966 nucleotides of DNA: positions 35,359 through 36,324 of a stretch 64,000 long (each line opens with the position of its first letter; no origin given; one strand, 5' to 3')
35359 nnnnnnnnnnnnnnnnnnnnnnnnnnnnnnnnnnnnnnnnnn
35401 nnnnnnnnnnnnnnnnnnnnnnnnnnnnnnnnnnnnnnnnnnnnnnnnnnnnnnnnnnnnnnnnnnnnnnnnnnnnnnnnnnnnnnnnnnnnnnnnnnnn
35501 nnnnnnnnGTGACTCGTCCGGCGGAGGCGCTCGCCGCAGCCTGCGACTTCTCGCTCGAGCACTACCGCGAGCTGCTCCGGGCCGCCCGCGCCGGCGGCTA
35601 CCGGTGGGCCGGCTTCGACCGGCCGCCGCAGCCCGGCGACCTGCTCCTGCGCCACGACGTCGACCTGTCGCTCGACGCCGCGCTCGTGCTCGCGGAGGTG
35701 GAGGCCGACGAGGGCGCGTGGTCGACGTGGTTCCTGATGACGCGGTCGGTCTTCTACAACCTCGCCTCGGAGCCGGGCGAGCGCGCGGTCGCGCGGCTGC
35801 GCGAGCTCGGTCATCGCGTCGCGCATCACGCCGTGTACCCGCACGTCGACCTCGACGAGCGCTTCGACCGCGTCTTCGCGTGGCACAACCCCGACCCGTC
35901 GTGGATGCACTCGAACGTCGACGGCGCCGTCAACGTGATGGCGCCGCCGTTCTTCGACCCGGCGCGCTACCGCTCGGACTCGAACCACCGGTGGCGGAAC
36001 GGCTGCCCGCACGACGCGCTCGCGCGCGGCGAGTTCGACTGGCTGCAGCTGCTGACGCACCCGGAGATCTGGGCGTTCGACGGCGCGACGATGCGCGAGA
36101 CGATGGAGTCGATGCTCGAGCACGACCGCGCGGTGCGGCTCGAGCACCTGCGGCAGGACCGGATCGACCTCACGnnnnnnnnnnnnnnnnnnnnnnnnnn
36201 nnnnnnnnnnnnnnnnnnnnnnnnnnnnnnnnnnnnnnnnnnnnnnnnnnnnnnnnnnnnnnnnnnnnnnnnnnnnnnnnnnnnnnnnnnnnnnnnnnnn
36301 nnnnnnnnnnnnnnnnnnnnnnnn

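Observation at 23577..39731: Four ATP-grasp ligase paralogues inside a glycan locus: peptide- or amide-decorated polysaccharide?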

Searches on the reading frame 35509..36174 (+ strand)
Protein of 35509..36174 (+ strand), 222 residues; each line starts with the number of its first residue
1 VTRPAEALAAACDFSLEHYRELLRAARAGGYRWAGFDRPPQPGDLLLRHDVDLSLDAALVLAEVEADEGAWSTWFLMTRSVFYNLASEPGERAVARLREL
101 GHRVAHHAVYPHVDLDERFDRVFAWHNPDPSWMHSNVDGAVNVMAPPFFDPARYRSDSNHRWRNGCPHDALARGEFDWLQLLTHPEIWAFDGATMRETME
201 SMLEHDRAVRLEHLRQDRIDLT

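Call 6: search_protein_families(library=pfam, proteins=[window:35509-36174:+], max_evalue=0.01)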
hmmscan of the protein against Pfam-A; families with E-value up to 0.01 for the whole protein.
window:35509-36174:+ (222 aa): 0 families

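Call 18: search_protein_families(library=ncbifam, proteins=[window:35509-36174:+], max_evalue=0.001)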
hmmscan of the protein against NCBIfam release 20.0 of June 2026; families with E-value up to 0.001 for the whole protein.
window:35509-36174:+ (222 aa): 0 families
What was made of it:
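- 35509..36177 (+): Unk222, a Pfam-less and remotely CE4-like putative sugar de-N-acetylase. It is translationally coupled to AG3 (GTGA). No Pfam or NCBIfam hit (calls 6, 18).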

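Call 43: search_solved_structures(query=window:35509-36174:+, max_evalue=10)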
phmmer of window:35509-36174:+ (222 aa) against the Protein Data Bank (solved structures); distinct sequences matched with E-value up to 10: 1.
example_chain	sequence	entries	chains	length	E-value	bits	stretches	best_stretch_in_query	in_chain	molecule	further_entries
7bly_A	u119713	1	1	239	0.076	15.7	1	79-151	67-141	Aspergillus niger contig An12c0130, genomic contig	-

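Call 44: find_homologous_proteins(query=window:35509-36174:+, max_evalue=0.001)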
Query window:35509-36174:+ (222 aa): 5970 proteins with E <= 0.001 among 8000 candidates; the best 120 are listed.
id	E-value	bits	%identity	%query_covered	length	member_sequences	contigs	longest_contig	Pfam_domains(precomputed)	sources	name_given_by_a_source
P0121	9.3e-150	515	100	100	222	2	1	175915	-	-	-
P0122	3.5e-119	415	83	96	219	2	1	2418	-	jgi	jgi:hypothetical protein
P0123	3.5e-118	411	80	96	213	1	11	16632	-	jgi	jgi:hypothetical protein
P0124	2.8e-117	408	82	95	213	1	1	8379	-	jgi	jgi:hypothetical protein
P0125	8.0e-117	407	79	97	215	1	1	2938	-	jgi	jgi:hypothetical protein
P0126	1.7e-116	406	80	95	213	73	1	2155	-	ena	-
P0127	3.8e-116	405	81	95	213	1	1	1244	-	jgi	jgi:hypothetical protein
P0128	2.2e-115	402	80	95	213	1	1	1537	-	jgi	jgi:hypothetical protein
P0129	2.2e-115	402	80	97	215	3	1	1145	-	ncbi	-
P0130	2.3e-115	402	80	95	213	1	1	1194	-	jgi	jgi:hypothetical protein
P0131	2.6e-115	402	81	95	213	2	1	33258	-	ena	-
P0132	3.1e-115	402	80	95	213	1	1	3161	-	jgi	jgi:hypothetical protein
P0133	4.1e-115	401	82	95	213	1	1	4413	-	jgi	jgi:hypothetical protein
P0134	4.4e-115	401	80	95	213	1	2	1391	-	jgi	jgi:hypothetical protein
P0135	4.8e-115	401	81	95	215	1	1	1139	-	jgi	jgi:hypothetical protein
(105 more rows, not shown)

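Call 47: search_solved_structures(query=A3, max_evalue=10, show_alignments=2)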
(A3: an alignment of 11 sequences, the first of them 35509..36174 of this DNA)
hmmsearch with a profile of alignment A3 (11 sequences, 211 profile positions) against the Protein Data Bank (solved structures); distinct sequences matched with E-value up to 10: 4.
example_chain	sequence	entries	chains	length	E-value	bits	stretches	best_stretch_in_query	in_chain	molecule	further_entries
2iw0_A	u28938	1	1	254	0.049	16.3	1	52-110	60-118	CHITIN DEACETYLASE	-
7bly_A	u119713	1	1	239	0.25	14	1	56-140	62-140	Aspergillus niger contig An12c0130, genomic contig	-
1bs2_A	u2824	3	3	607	0.52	13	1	112-201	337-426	PROTEIN (ARGINYL-TRNA SYNTHETASE) | ARGINYL-TRNA SYNTHETASE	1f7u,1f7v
8yue_A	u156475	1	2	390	1.2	11.8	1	14-86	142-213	Protein claret segregational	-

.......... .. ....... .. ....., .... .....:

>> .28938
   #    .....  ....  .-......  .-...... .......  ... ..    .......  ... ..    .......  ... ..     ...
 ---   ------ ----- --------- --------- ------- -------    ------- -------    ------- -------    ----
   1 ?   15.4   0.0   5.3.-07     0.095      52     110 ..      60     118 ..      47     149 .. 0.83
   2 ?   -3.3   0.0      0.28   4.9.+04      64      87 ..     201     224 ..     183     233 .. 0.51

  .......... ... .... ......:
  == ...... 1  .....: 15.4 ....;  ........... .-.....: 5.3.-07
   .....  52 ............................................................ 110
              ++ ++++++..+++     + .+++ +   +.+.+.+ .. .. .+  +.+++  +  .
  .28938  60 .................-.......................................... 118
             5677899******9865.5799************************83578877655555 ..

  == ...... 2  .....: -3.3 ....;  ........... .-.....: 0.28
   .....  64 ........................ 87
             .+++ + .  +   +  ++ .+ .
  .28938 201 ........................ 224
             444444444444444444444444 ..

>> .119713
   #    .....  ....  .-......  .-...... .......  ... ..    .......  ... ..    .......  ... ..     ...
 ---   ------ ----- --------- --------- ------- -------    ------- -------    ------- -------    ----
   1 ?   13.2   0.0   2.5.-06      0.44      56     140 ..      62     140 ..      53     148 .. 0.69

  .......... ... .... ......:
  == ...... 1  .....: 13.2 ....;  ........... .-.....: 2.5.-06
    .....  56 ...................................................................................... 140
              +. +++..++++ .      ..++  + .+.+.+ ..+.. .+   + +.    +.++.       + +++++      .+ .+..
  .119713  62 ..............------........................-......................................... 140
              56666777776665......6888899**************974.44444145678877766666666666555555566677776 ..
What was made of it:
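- Tried and rejected: Both gave only E 0.05-0.25 (calls 43, 47).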

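Call 56: predict_structure(alignment_id=A4)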
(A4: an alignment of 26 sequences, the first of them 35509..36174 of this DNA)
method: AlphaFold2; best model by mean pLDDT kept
length: 222 residues; sequences in the alignment: 26
mean_pLDDT: 70.4   pTM: 0.70
mean pLDDT of the five models: 70.4, 67.3, 61.7, 56.5, 55.9
residues with pLDDT >= 90: 44; 70-90: 95; 50-70: 28; < 50: 55
segments of 3 or more residues with pLDDT < 50: 1-9, 156-163, 185-222
pLDDT, mean of each block of 10 residues (from residue 1): 37 67 89 89 85 74 90 86 80 94 89 86 81 84 84 52 63 76 42 33 38 36 32
secondary structure, 60 per line:
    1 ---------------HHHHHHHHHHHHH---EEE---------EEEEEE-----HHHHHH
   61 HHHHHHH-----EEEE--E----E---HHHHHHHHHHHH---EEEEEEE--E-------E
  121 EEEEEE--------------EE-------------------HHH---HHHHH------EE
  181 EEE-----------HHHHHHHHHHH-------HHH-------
elements in order: H16-28 E32-34 E44-49 H55-67 E73-76 H88-99 E103-109 E120-126 H168-172 E179-183 H195-205

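Call 60: fold_search(model_id=the predicted structure, library=pdb)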
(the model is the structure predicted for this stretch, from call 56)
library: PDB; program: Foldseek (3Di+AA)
matches with E <= 10: 1107; with E <= 0.001: 0
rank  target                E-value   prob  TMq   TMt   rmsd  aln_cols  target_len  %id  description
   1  3hft                  2.3e-02  0.72  0.25  0.24   6.0       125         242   14  Crystal structure of a putative polysaccharide deacetylase involved in o-antigen biosynthesis (wbms, bb0128) from bordet (released 2009-06-23)
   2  5b3h_D                1.0e-01  0.30  0.22  0.15   7.6       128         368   13  The crystal structure of the JACKDAW/IDD10 bound to the heterodimeric SHR-SCR complex (released 2017-03-01)
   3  1wkv_A                1.1e-01  0.72  0.21  0.13   5.9        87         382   18  Crystal structure of O-phosphoserine sulfhydrylase (released 2005-06-28)
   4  3e0l_A                1.2e-01  0.57  0.25  0.14   5.1       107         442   15  Computationally Designed Ammelide Deaminase (released 2009-03-03)
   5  7y4i_B                1.3e-01  0.18  0.20  0.07  11.7       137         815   11  Crystal structure of SPINDLY in complex with GDP (released 2022-12-07)
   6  7y4i_A                1.9e-01  0.16  0.21  0.07  11.4       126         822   11  Crystal structure of SPINDLY in complex with GDP (released 2022-12-07)
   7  4h6q_A                2.0e-01  0.57  0.28  0.23   5.2       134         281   12  Structure of oxidized Deinococcus radiodurans proline dehydrogenase complexed with L-tetrahydrofuroic acid (released 2012-11-28)
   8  1k7x_B                2.1e-01  0.72  0.24  0.14   3.7        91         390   15  CRYSTAL STRUCTURE OF THE BETA-SER178PRO MUTANT OF TRYPTOPHAN SYNTHASE (released 2002-06-19)
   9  3gfx_B                2.1e-01  0.41  0.29  0.18   6.0       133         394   14  Klebsiella pneumoniae BlrP1 pH 4.5 calcium/cy-diGMP complex (released 2009-06-23)
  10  4a22_A                2.1e-01  0.20  0.28  0.21  11.3       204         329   14  Structure of Mycobacterium tuberculosis fructose 1,6-bisphosphate aldolase bound to N-(4-hydroxybutyl)- glycolohydroxa (released 2011-10-12)
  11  9lfx_C                2.2e-01  0.12  0.20  0.16  11.3       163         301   12  Streptococcus mutans FtsZ (released 2026-01-14)
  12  8yh4_A                2.4e-01  0.41  0.21  0.12   5.7        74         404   19  Chito oligosaccharide deacetylase from vibrio campbellii (VhCOD) in complex with chitosanbiose (GlcN)2 (released 2025-03-05)
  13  7mhs_B                2.4e-01  0.06  0.17  0.09  11.3       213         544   12  Structure of p97 (subunits A to E) with substrate engaged (released 2022-05-11)
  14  1ttp_B                2.6e-01  0.69  0.23  0.14   4.7        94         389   13  TRYPTOPHAN SYNTHASE (E.C.4.2.1.20) IN THE PRESENCE OF CESIUM, ROOM TEMPERATURE (released 1996-03-08)
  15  4l1g_D                2.6e-01  0.66  0.23  0.24   3.5        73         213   19  Crystal structure of the Bc1960 peptidoglycan N-acetylglucosamine deacetylase from Bacillus cereus (released 2014-06-04)
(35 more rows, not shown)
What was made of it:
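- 35509..36177 (+): Foldseek top hit is WbmS 3hft, E 0.02 (call 60).
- On CE4/NodB deacetylase (for Unk222): Foldseek top hit is WbmS, E 0.02, TM 0.25, on a model with pLDDT 70 (calls 56, 60).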

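Call 86: search_protein_representatives(alignment_id=A4)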
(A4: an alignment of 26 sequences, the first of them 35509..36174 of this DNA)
Query: 26 sequences, 214 profile positions. Proteins with E-value up to 0.001 (for the whole library): 3404; up to 1e-10: 2018; up to 1e-30: 78. The best 150 are listed.
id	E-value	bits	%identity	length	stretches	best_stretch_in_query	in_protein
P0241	1.3e-99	348.4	-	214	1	2-214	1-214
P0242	9.1e-95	332.6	-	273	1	3-213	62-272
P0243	8.2e-82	290.2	-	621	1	3-214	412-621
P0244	4.5e-78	278.0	-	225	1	2-166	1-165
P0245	1.9e-76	272.7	-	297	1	37-186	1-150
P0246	4.4e-72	258.4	-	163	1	53-214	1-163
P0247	1.2e-70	253.7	-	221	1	4-213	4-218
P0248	1.3e-69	250.3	-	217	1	2-135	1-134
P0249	8.8e-67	241.1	-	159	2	105-214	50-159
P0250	3.9e-61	222.7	-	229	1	3-209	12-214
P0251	2.1e-59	217.0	-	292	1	37-144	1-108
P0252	3.2e-58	213.1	-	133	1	2-123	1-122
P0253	2.4e-57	210.3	-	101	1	114-214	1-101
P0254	4.1e-57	209.5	-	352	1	53-175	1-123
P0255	1.3e-55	204.6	-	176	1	3-147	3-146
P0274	5.1e-46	173.3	-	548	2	91-162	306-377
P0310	5.1e-33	130.8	-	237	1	2-201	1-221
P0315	2.7e-32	128.4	-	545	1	2-127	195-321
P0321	3.1e-30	121.7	-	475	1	2-124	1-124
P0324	6.3e-30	120.7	-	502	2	2-88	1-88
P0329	2.2e-29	118.9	-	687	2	2-113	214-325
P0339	1.9e-28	115.9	-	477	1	4-142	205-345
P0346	4.7e-28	114.6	-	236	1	5-213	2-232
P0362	3.3e-27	111.8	-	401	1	27-213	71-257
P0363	3.7e-27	111.6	-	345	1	3-183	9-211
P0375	1.3e-26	109.8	-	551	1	1-185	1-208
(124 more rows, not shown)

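Call 88: search_protein_families(library=pfam, proteins=[P0243, P0315, P0329, P0375, P0339, P0321, P0274, P0324, P0363, P0362], max_evalue=0.001)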
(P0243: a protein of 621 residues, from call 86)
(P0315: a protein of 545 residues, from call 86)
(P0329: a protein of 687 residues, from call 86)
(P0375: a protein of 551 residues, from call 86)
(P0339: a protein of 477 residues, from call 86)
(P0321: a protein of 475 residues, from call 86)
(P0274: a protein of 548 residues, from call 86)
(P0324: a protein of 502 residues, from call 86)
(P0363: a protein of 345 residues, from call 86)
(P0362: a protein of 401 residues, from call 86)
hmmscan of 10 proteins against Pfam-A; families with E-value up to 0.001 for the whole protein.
P0243 (621 aa): 7 families
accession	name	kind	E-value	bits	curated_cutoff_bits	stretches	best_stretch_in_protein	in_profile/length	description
PF18603.7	LAL_C2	-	9.1e-14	51.9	29.4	1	332-403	7-78/78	L-amino acid ligase C-terminal domain 2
PF18130.6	ATPgrasp_N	-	1.3e-08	35.7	27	1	18-91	2-81/81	ATP-grasp N-terminal domain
PF02786.22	CPSase_L_D2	-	1.1e-06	28.8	19.8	1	103-306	2-208/211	Carbamoyl-phosphate synthase L chain, ATP binding domain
PF02222.28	ATP-grasp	-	2.5e-06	27.7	27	1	109-275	2-162/179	ATP-grasp domain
PF22660.2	RS_preATP-grasp-like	-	1.2e-05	26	27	1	1-65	1-65/98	Ribonucleotide synthetase preATP-grasp domain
PF01071.24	GARS_A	-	0.00022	21.5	27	1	102-195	2-99/194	Phosphoribosylglycinamide synthetase, ATP-grasp (A) domain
PF07478.18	Dala_Dala_lig_C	-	0.00026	21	24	1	111-196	3-92/204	D-ala D-ala ligase C-terminus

P0315 (545 aa): 0 families

P0329 (687 aa): 0 families

P0375 (551 aa): 4 families
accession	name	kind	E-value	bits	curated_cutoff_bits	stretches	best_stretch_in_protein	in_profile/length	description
PF00132.30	Hexapep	-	5.9e-26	89.5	27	2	459-494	1-36/36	Bacterial transferase hexapeptide (six repeats)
PF25084.1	LbH_EIF2B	-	2.6e-09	37.5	54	1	438-519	22-102/105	EIF2B subunit epsilon LbH domain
PF14602.12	Hexapep_2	-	3.2e-07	30.4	27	0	372-398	10-34/34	Hexapeptide repeat of succinyl-transferase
PF04613.19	LpxD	-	2.7e-05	24.3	30.8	1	272-343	1-69/70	UDP-3-O-[3-hydroxymyristoyl] glucosamine N-acyltransferase, LpxD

P0339 (477 aa): 1 family
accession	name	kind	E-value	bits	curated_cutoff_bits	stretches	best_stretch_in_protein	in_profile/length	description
PF18603.7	LAL_C2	-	6.1e-09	36.5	29.4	1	129-181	6-59/78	L-amino acid ligase C-terminal domain 2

P0321 (475 aa): 0 families

P0274 (548 aa): 1 family
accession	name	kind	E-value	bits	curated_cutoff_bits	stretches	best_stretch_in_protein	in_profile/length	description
PF07931.18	CPT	-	6.7e-09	36.2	22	1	432-464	4-36/172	Chloramphenicol phosphotransferase-like protein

P0324 (502 aa): 0 families

P0363 (345 aa): 0 families

P0362 (401 aa): 0 families

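Call 89: search_solved_structures(query=A6, max_evalue=1, show_alignments=2)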
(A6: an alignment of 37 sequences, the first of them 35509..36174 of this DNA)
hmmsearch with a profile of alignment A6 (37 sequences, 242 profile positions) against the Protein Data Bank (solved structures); distinct sequences matched with E-value up to 1: 23.
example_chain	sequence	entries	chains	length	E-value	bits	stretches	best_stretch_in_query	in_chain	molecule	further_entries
7bly_A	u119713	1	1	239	0.00094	21.6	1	61-131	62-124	Aspergillus niger contig An12c0130, genomic contig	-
7y51_A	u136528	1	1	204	0.0041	19.5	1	61-133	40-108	Predicted xylanase/chitin deacetylase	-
2iw0_A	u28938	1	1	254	0.0043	19.4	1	59-123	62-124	CHITIN DEACETYLASE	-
2c1g_A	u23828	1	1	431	0.0074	18.7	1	39-134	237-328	PEPTIDOGLYCAN GLCNAC DEACETYLASE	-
2j13_A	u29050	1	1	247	0.0087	18.4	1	35-147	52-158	POLYSACCHARIDE DEACETYLASE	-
7fbw_A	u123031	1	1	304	0.013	17.9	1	61-133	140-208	Predicted xylanase/chitin deacetylase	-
1bs2_A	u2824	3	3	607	0.016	17.6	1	147-239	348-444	PROTEIN (ARGINYL-TRNA SYNTHETASE) | ARGINYL-TRNA SYNTHETASE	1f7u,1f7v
2c1i_A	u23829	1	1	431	0.016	17.5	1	61-134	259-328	PEPTIDOGLYCAN GLCNAC DEACETYLASE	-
5o6y_A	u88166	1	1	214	0.019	17.3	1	62-133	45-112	Peptidoglycan N-acetylglucosamine deacetylase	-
5o6y_B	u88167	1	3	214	0.024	17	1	62-133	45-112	Peptidoglycan N-acetylglucosamine deacetylase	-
4l1g_A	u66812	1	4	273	0.038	16.3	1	62-133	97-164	Peptidoglycan N-acetylglucosamine deacetylase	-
5jmu_A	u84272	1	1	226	0.054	15.8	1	62-131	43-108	Peptidoglycan N-acetylglucosamine deacetylase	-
2c71_A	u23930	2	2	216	0.06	15.7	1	64-133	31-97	GLYCOSIDE HYDROLASE, FAMILY 11:CLOSTRIDIUM CELLULOSOME ENZYME, DOCKERIN TYPE I:POLYSACCHAR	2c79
1ny1_A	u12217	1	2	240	0.089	15.1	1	34-128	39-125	Probable polysaccharide deacetylase pdaA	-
1w1a_1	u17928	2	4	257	0.11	14.8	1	34-128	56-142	PROBABLE POLYSACCHARIDE DEACETYLASE PDAA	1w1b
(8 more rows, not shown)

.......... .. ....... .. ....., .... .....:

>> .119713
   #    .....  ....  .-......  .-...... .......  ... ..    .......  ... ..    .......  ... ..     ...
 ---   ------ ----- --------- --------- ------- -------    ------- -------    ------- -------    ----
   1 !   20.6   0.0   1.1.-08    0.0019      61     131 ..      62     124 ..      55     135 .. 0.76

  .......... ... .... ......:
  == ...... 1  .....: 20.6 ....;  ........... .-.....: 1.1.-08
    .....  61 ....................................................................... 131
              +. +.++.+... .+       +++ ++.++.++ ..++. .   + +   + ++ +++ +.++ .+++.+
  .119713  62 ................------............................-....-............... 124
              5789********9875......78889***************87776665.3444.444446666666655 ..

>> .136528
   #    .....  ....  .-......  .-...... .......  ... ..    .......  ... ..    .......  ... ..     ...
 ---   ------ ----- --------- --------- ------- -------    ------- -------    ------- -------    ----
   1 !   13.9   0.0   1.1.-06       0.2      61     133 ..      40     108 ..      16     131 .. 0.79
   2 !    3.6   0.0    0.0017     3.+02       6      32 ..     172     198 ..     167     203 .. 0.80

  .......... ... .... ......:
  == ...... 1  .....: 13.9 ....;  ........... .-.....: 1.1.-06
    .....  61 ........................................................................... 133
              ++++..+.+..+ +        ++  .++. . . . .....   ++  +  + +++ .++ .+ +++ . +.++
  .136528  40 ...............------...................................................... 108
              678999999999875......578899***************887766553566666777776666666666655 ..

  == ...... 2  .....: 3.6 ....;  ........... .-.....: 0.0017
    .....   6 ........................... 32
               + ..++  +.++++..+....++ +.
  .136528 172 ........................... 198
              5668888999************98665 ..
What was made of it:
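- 35509..36177 (+): The PDB profile hits are nearly all CE4 deacetylases, best E 9.4e-4 (call 89).
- On CE4/NodB deacetylase (for Unk222): Diverse profile against the PDB: 7bly E 9.4e-4, and about 20 further CE4 entries up to E 0.7 (call 89).
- Tried and rejected: A diverse profile was needed (call 89).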
